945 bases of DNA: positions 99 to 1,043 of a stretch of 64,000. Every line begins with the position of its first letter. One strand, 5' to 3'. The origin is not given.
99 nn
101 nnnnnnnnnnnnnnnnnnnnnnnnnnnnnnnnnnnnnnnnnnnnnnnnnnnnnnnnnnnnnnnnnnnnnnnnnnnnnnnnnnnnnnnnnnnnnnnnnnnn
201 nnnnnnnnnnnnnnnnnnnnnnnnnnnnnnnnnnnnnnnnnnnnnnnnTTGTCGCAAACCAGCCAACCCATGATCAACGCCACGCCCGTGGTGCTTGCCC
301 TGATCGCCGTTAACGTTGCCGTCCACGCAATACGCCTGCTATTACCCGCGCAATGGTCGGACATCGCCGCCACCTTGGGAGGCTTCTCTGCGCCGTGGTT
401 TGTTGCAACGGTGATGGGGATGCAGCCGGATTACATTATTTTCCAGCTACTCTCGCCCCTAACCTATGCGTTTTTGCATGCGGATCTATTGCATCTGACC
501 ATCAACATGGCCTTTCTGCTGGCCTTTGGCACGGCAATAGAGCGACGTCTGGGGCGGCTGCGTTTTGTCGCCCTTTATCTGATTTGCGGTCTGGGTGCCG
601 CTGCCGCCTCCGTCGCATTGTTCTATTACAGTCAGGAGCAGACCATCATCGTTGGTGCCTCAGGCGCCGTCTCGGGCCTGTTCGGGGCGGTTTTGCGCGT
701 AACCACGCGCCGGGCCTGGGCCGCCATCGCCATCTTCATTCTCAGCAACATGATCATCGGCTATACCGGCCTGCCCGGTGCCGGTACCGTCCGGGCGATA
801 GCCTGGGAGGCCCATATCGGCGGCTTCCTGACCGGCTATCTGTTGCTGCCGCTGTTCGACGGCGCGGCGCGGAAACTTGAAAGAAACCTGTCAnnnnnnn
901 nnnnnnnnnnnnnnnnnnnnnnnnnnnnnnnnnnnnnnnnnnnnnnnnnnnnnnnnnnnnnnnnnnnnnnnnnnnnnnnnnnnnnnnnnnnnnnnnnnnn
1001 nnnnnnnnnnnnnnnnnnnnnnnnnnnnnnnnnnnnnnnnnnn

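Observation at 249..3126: Rhomboid protease gene translationally coupled (ATGA overlap) to two tandem enolase-superfamily enzymes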

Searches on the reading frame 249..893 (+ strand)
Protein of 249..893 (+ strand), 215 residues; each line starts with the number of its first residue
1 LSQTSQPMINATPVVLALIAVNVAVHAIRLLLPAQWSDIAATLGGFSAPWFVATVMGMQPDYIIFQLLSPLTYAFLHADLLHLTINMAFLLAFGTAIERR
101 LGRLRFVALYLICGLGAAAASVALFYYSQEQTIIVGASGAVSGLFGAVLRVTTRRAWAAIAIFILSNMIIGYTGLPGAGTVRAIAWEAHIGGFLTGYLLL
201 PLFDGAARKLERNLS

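Call 3: search_protein_families(library=pfam, proteins=[window:249-893:+])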
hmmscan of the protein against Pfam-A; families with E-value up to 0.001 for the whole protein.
window:249-893:+ (215 aa): 1 family
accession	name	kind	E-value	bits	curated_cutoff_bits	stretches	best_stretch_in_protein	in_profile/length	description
PF01694.28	Rhomboid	-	6e-28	98.3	22.6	1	67-200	4-137/143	Rhomboid domain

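Call 4: search_protein_families(library=ncbifam, proteins=[window:249-893:+])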
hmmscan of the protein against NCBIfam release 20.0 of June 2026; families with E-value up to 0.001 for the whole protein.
window:249-893:+ (215 aa): 3 families
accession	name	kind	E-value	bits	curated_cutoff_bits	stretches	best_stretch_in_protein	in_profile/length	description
TIGR03902.1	rhom_GG_sort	equivalog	7.6e-11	42.2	84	1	71-199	20-152/154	rhombosortase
TIGR04239.1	rhombo_GlpG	equivalog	2.2e-07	30.9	250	1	64-198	132-263/271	rhomboid family intramembrane serine protease GlpG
NF008155.0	PRK10907.1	equivalog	5.4e-06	25.9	335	1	64-199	132-264/276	rhomboid family intramembrane serine protease GlpG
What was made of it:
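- On Rhombosortase / GlpG equivalogs (NCBIfam TIGR03902, TIGR04239): 42.2 bits against a cut-off of 84, and 30.9 against 250 (call 4).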

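Call 9: find_homologous_proteins(query=window:270-893:+)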
Query window:270-893:+ (208 aa): 2018 proteins with E <= 0.001 among 4522 candidates; the best 120 are listed.
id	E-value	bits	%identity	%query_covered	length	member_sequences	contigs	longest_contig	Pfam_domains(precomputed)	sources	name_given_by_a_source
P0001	4.0e-113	394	91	100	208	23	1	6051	PF01694.29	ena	-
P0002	3.8e-103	361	82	100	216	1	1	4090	PF01694.29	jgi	jgi:membrane associated rhomboid family serine protease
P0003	1.7e-89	317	74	99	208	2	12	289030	PF01694.29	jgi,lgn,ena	-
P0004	5.4e-87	309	74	96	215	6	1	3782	PF01694.29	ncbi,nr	ncbi:MAG: rhomboid family intramembrane serine protease [Alphaproteobacteria bacterium]|nr:rhomboid 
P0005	7.8e-87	308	72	97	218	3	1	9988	PF01694.29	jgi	jgi:membrane associated rhomboid family serine protease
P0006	1.8e-86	307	69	100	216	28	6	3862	PF01694.29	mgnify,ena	mgnify:CR=1 FL=1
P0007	3.3e-86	306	70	99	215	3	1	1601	PF01694.29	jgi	-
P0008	7.2e-86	305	70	99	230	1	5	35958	PF01694.29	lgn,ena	-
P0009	1.7e-85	304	70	96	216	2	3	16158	PF01694.29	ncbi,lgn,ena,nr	ncbi:MAG: rhomboid family intramembrane serine protease [Alphaproteobacteria bacterium]|nr:rhomboid 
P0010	3.8e-84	299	71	95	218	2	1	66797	PF01694.29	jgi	jgi:membrane associated rhomboid family serine protease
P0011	7.1e-84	299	72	94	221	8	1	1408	PF01694.29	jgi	-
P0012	9.1e-84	298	69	95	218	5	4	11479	PF01694.29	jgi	-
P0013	1.5e-83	298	71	94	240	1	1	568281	PF01694.29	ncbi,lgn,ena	-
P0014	2.2e-83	297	70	99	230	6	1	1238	PF01694.29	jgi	jgi:membrane associated rhomboid family serine protease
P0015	2.4e-83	297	71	97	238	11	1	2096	PF01694.29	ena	-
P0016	2.4e-83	297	70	99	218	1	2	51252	PF01694.29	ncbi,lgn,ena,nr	ncbi:MAG: rhomboid family intramembrane serine protease [Proteobacteria bacterium]|nr:rhomboid famil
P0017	2.6e-83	297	72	94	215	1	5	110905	PF01694.29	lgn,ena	-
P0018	5.9e-83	296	70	95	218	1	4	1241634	PF01694.29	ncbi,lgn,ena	-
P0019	2.0e-79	284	66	99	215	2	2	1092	PF01694.29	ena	-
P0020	3.4e-74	267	62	98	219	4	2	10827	PF01694.29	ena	-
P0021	2.3e-72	261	62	96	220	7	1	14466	PF01694.29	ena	-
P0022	4.1e-72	260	65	96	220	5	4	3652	PF01694.29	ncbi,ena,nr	ncbi:MAG: rhomboid family intramembrane serine protease [Alphaproteobacteria bacterium]|nr:rhomboid 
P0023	7.0e-71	256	62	96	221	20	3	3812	PF01694.29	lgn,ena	-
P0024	2.0e-70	255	62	96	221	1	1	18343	PF01694.29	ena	-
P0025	4.1e-70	254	62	96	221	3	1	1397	PF01694.29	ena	-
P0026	4.1e-70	254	62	96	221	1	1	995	PF01694.29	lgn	-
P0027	7.5e-70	253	61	97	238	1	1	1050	PF01694.29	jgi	jgi:membrane associated rhomboid family serine protease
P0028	1.1e-69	252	61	97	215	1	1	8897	PF01694.29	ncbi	ncbi:MAG: rhomboid family intramembrane serine protease [Alphaproteobacteria bacterium]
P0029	1.5e-69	252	61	97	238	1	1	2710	PF01694.29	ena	-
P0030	3.5e-69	251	60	97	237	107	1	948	PF01694.29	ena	-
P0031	3.9e-69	250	62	94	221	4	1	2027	PF01694.29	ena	-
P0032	5.5e-69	250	60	97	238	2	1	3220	PF01694.29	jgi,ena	jgi:membrane associated rhomboid family serine protease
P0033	2.3e-68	248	61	90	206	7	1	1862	PF01694.29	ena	-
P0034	5.0e-68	247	58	96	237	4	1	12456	PF01694.29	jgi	-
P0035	5.3e-68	247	57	96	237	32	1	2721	PF01694.29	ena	-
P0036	5.4e-68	247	58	99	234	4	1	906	PF01694.29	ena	-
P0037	2.9e-67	244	62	94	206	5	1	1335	PF01694.29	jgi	-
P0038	5.8e-67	243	58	97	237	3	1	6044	PF01694.29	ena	-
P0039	6.9e-67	243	61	94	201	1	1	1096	PF01694.29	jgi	jgi:membrane associated rhomboid family serine protease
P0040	5.8e-57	211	94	52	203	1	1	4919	PF01694.29,PF13545.13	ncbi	-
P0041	1.0e-48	184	52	93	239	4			PF01694.29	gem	-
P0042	3.4e-47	179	49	94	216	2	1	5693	PF01694.29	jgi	jgi:membrane associated rhomboid family serine protease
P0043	5.6e-46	175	75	58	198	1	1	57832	PF01694.29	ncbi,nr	ncbi:MAG: rhomboid family intramembrane serine protease [Rhodospirillaceae bacterium]|nr:rhomboid fa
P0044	1.5e-45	173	48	94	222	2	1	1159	PF01694.29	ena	-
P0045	6.2e-44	168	47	98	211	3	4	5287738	PF01694.29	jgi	-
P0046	4.3e-42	162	45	94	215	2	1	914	PF01694.29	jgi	jgi:membrane associated rhomboid family serine protease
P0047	6.6e-42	162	48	95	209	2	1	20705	PF01694.29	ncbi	-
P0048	3.0e-41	159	48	90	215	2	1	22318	PF01694.29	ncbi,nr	ncbi:MAG: rhomboid family intramembrane serine protease [Alphaproteobacteria bacterium]|nr:rhomboid 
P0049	8.7e-41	158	43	93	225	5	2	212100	PF01694.29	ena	-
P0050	2.5e-40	156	45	96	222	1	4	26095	PF01694.29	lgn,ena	-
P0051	6.4e-40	155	45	97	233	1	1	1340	PF01694.29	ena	-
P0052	6.9e-40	155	43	98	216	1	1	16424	PF01694.29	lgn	-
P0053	1.3e-39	154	45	97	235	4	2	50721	PF01694.29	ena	-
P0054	1.8e-39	154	43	97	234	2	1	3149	PF01694.29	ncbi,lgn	-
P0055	2.3e-39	153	44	97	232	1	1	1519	PF01694.29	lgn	-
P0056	1.6e-38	151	47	96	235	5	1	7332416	PF01694.29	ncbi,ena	-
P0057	2.7e-37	147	45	96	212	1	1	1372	PF01694.29,PF08551.16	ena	-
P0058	4.4e-37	146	42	96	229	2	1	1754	PF01694.29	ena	-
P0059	4.6e-37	146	45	97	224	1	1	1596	PF01694.29,PF08551.16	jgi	jgi:membrane associated rhomboid family serine protease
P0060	7.4e-37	145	43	94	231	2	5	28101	PF01694.29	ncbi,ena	-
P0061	7.7e-37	145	42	94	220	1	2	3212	PF01694.29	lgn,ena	-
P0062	1.0e-36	145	46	94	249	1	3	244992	PF01694.29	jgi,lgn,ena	-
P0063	2.7e-36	143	43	96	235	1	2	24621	PF01694.29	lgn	-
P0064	3.5e-36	143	46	95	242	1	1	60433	PF01694.29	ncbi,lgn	ncbi:MAG: rhomboid family intramembrane serine protease [Alphaproteobacteria bacterium]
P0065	1.2e-35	141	50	67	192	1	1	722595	PF01694.29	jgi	-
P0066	2.1e-35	140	43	94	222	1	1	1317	PF01694.29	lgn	-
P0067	2.2e-35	140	40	96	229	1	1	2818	PF01694.29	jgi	jgi:membrane associated rhomboid family serine protease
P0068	2.4e-34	137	44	94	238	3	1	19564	PF01694.29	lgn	-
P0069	6.6e-34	136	42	94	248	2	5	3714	PF01694.29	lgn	-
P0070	2.1e-33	134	41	99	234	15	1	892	PF01694.29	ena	-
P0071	3.5e-33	133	44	91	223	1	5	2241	PF01694.29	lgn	-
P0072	5.0e-33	133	43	97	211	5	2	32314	PF01694.29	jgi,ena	-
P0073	2.2e-32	131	41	98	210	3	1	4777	PF01694.29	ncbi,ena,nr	ncbi:MAG: rhomboid family intramembrane serine protease [Alphaproteobacteria bacterium]|nr:rhomboid 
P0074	3.8e-32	130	51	64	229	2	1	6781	PF01694.29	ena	-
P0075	5.3e-32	129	43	100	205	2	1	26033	PF01694.29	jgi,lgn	jgi:membrane associated rhomboid family serine protease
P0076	1.1e-31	128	45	90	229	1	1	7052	PF01694.29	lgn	-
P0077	1.7e-31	128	40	95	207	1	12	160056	PF01694.29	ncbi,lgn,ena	-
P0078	1.7e-31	128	43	90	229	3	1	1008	PF01694.29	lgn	-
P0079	1.8e-31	128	42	95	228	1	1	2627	PF01694.29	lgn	-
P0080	2.2e-31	127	44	95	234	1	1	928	PF01694.29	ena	-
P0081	2.6e-31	127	42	95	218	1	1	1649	PF01694.29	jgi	jgi:membrane associated rhomboid family serine protease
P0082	4.2e-31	126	41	97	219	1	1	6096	PF01694.29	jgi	jgi:membrane associated rhomboid family serine protease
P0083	1.2e-30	125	40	97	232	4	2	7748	PF01694.29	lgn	-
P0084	1.3e-30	125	42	90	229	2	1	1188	PF01694.29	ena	-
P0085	1.5e-30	125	44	90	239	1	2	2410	PF01694.29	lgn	-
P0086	1.6e-30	124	43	90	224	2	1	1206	PF01694.29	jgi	jgi:membrane associated rhomboid family serine protease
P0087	2.6e-30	124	42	92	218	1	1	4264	PF01694.29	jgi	jgi:membrane associated rhomboid family serine protease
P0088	1.4e-29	121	42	90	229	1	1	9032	PF01694.29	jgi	jgi:membrane associated rhomboid family serine protease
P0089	3.3e-29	120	48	68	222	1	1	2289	PF01694.29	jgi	jgi:membrane associated rhomboid family serine protease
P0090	3.4e-29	120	39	97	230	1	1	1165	PF01694.29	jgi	jgi:membrane associated rhomboid family serine protease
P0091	7.5e-29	119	41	90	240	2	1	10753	PF01694.29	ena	-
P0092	1.2e-28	118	42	90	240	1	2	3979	PF01694.29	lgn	-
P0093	3.1e-28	117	49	62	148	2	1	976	PF01694.29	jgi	jgi:membrane associated rhomboid family serine protease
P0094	5.1e-28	116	36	93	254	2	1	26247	PF01694.29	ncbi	-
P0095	9.8e-28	115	49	62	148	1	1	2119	PF01694.29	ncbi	-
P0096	1.3e-27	115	37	99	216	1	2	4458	PF01694.29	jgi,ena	jgi:membrane associated rhomboid family serine protease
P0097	3.5e-27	114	40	98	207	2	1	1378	PF01694.29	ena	-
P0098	1.0e-26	112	41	95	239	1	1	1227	PF01694.29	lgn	-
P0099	1.1e-26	112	37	95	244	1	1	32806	PF01694.29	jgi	jgi:membrane associated rhomboid family serine protease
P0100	1.7e-26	111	47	66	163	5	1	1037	PF01694.29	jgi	jgi:membrane associated rhomboid family serine protease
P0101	2.2e-26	111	40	93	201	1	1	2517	PF01694.29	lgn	-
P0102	3.5e-26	110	37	93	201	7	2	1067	PF01694.29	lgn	-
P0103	4.1e-26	110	38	95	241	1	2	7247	PF01694.29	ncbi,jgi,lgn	-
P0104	4.3e-26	110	49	66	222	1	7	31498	PF01694.29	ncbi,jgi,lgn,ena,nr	ncbi:MAG: rhomboid family intramembrane serine protease [Alphaproteobacteria bacterium]|nr:rhomboid 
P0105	6.0e-26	110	43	69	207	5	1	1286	PF01694.29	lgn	-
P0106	8.9e-26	109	39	98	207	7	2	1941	PF01694.29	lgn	-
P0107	1.1e-25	109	39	94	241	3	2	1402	PF01694.29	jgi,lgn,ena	-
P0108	1.1e-25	109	38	95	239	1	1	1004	PF01694.29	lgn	-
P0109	1.4e-25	108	37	97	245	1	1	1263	PF01694.29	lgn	-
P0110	1.7e-25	108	37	94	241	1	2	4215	PF01694.29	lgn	-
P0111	1.8e-25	108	37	100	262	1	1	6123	PF01694.29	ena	-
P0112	1.9e-25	108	38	94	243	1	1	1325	PF01694.29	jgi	jgi:membrane associated rhomboid family serine protease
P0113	2.4e-25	108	36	99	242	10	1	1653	PF01694.29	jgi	-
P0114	3.3e-25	107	37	94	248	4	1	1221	PF01694.29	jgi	-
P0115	3.5e-25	107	38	95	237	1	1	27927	PF01694.29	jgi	jgi:membrane associated rhomboid family serine protease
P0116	3.5e-25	107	33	100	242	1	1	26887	PF01694.29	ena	-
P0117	4.6e-25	107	37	93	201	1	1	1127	PF01694.29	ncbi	-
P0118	5.4e-25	106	39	100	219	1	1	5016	PF01694.29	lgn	-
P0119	7.5e-25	106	36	98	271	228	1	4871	PF01694.29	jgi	jgi:membrane associated rhomboid family serine protease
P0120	8.1e-25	106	37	94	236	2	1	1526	PF01694.29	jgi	jgi:membrane associated rhomboid family serine protease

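Call 10: find_encoding_contigs(protein=P0003, flank=6000, max_places=2)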
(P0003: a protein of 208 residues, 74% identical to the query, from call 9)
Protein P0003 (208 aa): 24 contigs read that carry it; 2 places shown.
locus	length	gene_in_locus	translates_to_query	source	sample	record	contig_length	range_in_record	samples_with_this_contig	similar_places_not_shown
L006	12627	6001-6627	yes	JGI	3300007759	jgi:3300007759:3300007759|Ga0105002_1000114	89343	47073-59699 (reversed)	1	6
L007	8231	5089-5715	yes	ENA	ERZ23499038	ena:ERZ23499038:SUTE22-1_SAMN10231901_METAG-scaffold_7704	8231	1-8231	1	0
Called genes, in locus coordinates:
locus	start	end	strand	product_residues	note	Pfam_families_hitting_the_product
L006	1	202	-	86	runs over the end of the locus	PF10006:DUF2249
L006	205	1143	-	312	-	-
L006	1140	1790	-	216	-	PF13237:Fer4_10 (faint), PF25160:LdpA_Fe-S-bd (faint), PF12838:Fer4_7 (faint), PF13183:Fer4_8 (faint), PF13247:Fer4_11, PF12797:Fer4_2 (weak), PF00037:Fer4, PF12837:Fer4_6, +1 more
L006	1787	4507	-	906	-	PF00384:Molybdopterin, PF01568:Molydop_binding (weak)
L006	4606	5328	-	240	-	PF00027:cNMP_binding, PF13545:HTH_Crp_2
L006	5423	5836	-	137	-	PF01042:Ribonuc_L-PSP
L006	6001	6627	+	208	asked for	PF01694:Rhomboid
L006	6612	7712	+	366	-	PF02746:MR_MLE_N, PF13378:MR_MLE_C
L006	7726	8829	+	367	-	PF02746:MR_MLE_N, PF13378:MR_MLE_C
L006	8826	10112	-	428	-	-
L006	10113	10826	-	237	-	PF00857:Isochorismatase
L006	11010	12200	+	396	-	PF02771:Acyl-CoA_dh_N (weak), PF00441:Acyl-CoA_dh_1 (weak), PF08028:Acyl-CoA_dh_2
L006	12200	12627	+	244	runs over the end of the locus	PF17645:Amdase, PF01177:Asp_Glu_race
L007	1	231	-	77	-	?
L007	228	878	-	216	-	PF13237:Fer4_10 (faint), PF25160:LdpA_Fe-S-bd (faint), PF12838:Fer4_7 (faint), PF13183:Fer4_8 (faint), PF13247:Fer4_11, PF12797:Fer4_2 (weak), PF00037:Fer4, PF12837:Fer4_6, +1 more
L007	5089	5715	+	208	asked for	PF01694:Rhomboid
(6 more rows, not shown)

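Call 11: find_encoding_contigs(protein=P0018, flank=6000, max_places=2)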
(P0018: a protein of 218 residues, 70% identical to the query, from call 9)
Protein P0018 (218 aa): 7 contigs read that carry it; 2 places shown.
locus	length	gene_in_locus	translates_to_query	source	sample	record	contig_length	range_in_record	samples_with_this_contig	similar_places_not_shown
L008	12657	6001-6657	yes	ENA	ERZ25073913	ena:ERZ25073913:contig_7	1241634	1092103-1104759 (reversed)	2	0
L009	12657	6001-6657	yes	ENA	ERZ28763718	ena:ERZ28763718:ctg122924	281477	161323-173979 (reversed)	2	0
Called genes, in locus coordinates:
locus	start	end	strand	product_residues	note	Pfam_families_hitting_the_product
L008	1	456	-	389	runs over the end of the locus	PF14294:DUF4372, PF01609:DDE_Tnp_1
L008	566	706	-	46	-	-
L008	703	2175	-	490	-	PF00384:Molybdopterin, PF01568:Molydop_binding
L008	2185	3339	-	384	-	PF00384:Molybdopterin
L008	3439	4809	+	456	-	PF05598:DUF772, PF01609:DDE_Tnp_1, PF13751:DDE_Tnp_1_6 (weak)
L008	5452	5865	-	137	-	PF01042:Ribonuc_L-PSP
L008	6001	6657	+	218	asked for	PF01694:Rhomboid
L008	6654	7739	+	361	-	PF02746:MR_MLE_N, PF13378:MR_MLE_C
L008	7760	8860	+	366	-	PF02746:MR_MLE_N, PF13378:MR_MLE_C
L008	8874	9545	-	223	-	PF00857:Isochorismatase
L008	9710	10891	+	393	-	PF00441:Acyl-CoA_dh_1 (weak), PF08028:Acyl-CoA_dh_2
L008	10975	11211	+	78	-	-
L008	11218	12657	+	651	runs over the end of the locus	PF00211:Guanylate_cyc (weak), PF13432:TPR_16 (faint), PF00515:TPR_1 (faint), PF07719:TPR_2 (faint), PF13181:TPR_8 (faint), PF13371:TPR_9 (faint), PF13414:TPR_11 (faint), PF14559:TPR_19, +4 more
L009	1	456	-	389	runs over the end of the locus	PF14294:DUF4372, PF01609:DDE_Tnp_1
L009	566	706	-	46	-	-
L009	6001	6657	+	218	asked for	PF01694:Rhomboid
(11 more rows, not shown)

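Call 12: find_encoding_contigs(protein=P0024, flank=6000, max_places=2)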
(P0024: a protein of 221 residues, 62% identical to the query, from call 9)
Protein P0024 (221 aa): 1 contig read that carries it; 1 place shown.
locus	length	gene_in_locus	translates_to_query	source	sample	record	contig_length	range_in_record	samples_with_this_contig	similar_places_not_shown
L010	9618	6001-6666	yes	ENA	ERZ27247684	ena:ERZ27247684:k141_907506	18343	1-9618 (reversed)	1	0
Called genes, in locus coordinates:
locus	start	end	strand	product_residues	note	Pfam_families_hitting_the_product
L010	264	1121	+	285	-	PF13452:FAS1_DH_region, PF01575:MaoC_dehydratas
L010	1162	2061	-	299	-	-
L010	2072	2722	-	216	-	PF13187:Fer4_9 (faint), PF13237:Fer4_10 (faint), PF14697:Fer4_21 (faint), PF13247:Fer4_11, PF25160:LdpA_Fe-S-bd (weak), PF12797:Fer4_2 (weak), PF00037:Fer4, PF12837:Fer4_6, +2 more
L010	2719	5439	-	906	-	PF00384:Molybdopterin, PF01568:Molydop_binding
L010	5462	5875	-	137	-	PF01042:Ribonuc_L-PSP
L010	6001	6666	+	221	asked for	PF01694:Rhomboid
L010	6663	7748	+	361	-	PF02746:MR_MLE_N, PF13378:MR_MLE_C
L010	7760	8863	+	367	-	PF02746:MR_MLE_N, PF13378:MR_MLE_C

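Call 13: find_encoding_contigs(protein=P0034, flank=6000, max_places=1)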
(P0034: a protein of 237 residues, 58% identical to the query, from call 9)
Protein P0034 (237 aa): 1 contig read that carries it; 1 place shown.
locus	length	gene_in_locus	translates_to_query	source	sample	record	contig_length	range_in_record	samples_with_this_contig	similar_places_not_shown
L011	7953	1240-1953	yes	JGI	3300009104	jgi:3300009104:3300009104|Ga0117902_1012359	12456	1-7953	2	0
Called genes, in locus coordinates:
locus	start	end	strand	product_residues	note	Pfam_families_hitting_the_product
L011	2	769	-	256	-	?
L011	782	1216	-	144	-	PF01042:Ribonuc_L-PSP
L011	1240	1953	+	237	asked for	PF01694:Rhomboid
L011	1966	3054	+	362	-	PF02746:MR_MLE_N, PF13378:MR_MLE_C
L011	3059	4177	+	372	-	PF02746:MR_MLE_N, PF13378:MR_MLE_C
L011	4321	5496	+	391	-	PF00441:Acyl-CoA_dh_1 (weak), PF08028:Acyl-CoA_dh_2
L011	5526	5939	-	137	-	PF27832:Htd2 (weak)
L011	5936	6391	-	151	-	PF13452:FAS1_DH_region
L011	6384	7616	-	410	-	PF02515:CoA_transf_3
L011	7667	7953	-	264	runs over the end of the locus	PF18306:LDcluster4, PF03641:Lysine_decarbox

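Call 14: find_encoding_contigs(protein=P0045, flank=6000, max_places=1)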
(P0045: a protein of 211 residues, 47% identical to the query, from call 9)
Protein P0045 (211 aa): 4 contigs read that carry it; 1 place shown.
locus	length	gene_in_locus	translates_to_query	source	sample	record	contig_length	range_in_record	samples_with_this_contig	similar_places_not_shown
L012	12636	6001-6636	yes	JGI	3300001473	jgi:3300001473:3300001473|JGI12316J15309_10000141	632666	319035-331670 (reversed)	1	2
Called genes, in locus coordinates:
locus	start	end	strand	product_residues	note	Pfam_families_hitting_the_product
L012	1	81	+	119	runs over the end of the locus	-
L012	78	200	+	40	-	-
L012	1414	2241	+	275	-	-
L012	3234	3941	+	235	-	-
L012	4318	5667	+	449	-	PF04055:Radical_SAM, PF06969:HemN_C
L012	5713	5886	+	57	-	-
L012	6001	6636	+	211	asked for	PF01694:Rhomboid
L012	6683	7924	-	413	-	PF07690:MFS_1, PF06779:MFS_4, PF07690:MFS_1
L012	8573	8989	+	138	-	-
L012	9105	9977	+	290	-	PF13676:TIR_2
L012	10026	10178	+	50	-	-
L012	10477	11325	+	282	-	PF14337:Abi_alpha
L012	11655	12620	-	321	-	PF04199:Cyclase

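Call 15: find_encoding_contigs(protein=P0056, flank=6000, max_places=1)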
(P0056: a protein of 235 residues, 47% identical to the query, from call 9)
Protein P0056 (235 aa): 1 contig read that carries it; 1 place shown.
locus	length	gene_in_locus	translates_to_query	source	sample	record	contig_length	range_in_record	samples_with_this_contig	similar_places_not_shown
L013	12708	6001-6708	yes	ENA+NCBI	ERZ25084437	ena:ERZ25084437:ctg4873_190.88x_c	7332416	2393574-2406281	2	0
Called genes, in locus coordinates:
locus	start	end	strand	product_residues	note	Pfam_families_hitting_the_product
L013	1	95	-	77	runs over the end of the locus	-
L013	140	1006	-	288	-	PF25145:NfeD1b_N (weak), PF00574:CLP_protease (faint), PF01343:Peptidase_S49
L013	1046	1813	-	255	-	PF05175:MTS, PF01135:PCMT (weak), PF02384:N6_Mtase (weak), PF13847:Methyltransf_31, PF08241:Methyltransf_11 (weak), PF08242:Methyltransf_12 (faint), PF13649:Methyltransf_25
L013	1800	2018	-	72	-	PF09413:DUF2007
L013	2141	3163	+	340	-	PF00348:polyprenyl_synt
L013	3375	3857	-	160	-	PF13441:Gly-zipper_YMGG (weak), PF05433:Rick_17kDa_Anti (weak), PF16998:17kDa_Anti_2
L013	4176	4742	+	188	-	PF00072:Response_reg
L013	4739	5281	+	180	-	-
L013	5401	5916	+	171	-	-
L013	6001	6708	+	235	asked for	PF01694:Rhomboid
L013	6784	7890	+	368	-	PF02746:MR_MLE_N, PF13378:MR_MLE_C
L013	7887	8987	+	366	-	PF02746:MR_MLE_N, PF13378:MR_MLE_C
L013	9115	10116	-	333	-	PF01471:PG_binding_1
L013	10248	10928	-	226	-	PF13489:Methyltransf_23, PF08241:Methyltransf_11 (weak), PF08242:Methyltransf_12 (weak), PF13649:Methyltransf_25 (weak)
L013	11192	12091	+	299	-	PF00753:Lactamase_B, PF17778:WHD_BLACT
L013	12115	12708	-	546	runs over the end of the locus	PF00501:AMP-binding, PF13193:AMP-binding_C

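Call 27: search_solved_structures(query=window:249-893:+, show_alignments=2, max_evalue=0.01)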
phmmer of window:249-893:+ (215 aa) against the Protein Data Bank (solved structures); distinct sequences matched with E-value up to 0.01: 0.
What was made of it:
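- Tried and rejected: phmmer of the rhomboid against PDB sequences found nothing (call 27).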
